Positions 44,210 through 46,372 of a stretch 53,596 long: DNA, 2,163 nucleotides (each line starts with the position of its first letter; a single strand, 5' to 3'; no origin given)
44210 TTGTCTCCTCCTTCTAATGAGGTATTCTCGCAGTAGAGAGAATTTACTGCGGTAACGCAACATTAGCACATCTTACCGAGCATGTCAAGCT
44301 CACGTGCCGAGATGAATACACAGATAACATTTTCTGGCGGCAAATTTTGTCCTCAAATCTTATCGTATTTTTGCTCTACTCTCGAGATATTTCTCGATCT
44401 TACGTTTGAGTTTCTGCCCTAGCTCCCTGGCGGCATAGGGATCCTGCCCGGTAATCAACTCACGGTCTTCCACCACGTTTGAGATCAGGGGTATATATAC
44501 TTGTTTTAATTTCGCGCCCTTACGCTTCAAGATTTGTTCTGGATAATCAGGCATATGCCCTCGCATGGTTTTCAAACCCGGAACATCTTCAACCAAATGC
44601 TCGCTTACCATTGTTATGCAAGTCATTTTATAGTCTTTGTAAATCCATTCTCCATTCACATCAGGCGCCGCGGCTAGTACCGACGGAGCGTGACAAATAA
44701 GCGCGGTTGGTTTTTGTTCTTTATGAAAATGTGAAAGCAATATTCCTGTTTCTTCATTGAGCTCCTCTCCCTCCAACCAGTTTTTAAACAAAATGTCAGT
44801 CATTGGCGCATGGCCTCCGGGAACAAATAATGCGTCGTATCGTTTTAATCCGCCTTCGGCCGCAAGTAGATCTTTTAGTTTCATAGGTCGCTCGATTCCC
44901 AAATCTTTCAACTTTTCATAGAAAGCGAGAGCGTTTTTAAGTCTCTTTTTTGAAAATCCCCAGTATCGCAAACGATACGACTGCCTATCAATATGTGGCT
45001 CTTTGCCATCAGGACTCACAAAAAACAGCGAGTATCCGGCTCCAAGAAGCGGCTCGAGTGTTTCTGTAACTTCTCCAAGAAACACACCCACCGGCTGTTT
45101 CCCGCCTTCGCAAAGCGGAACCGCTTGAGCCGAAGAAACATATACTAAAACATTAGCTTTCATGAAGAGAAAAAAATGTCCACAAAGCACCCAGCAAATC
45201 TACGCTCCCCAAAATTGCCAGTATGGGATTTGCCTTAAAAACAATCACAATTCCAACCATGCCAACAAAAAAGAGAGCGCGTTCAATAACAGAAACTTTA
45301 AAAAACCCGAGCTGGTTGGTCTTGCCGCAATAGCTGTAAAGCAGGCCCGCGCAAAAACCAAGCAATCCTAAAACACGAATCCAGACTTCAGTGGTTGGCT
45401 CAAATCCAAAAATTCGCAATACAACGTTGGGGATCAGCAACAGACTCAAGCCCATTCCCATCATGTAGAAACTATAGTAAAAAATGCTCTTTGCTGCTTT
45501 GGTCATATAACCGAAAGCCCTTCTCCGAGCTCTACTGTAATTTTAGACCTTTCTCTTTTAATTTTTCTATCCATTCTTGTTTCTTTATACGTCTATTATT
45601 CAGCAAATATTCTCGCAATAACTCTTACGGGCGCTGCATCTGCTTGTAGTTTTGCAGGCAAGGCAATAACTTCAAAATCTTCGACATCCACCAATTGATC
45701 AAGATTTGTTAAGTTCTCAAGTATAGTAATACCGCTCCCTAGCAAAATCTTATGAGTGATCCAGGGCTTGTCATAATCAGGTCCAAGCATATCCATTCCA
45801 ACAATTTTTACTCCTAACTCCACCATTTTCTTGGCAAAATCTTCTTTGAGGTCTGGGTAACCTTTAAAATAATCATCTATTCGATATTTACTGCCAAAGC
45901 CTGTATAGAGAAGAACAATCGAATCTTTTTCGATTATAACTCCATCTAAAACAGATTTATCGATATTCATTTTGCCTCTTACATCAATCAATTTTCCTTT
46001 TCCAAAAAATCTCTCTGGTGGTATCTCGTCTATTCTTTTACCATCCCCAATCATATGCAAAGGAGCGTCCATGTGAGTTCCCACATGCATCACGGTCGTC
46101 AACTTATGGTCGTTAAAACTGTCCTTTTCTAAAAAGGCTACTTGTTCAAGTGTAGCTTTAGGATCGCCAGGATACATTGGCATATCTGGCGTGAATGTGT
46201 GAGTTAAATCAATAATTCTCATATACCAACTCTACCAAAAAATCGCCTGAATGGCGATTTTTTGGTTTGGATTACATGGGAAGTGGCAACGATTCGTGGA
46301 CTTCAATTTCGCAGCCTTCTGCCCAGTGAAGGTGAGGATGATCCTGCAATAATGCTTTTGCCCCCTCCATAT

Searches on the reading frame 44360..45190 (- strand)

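Call 41: search_protein_families(library=pfam, proteins=[window:44360-45190:-], max_evalue=0.001)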
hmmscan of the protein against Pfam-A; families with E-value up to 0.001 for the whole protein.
window:44360-45190:- (276 aa): 2 families
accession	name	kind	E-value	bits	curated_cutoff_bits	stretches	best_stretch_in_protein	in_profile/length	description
PF01965.30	DJ-1_PfpI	-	9.2e-09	35.8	26.6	1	116-261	60-162/165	DJ-1/PfpI family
PF17124.11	ThiJ_like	-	2e-05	25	30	1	35-175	5-141/186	ThiJ/PfpI family-like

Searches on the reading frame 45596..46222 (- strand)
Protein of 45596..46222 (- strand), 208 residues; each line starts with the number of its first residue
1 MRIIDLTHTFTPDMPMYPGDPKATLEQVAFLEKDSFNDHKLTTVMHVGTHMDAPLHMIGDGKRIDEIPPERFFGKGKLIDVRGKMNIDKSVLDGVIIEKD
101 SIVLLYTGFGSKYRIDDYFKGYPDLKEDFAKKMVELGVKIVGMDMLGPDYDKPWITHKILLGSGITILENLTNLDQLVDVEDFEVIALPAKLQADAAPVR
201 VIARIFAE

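Call 41: search_protein_families(library=pfam, proteins=[window:45596-46222:-], max_evalue=0.001)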
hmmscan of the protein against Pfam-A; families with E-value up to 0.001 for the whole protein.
window:45596-46222:- (208 aa): 1 family
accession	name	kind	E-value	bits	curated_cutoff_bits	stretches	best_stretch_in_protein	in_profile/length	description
PF04199.19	Cyclase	-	1.1e-27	97.5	23.1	1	4-149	1-141/142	Putative cyclase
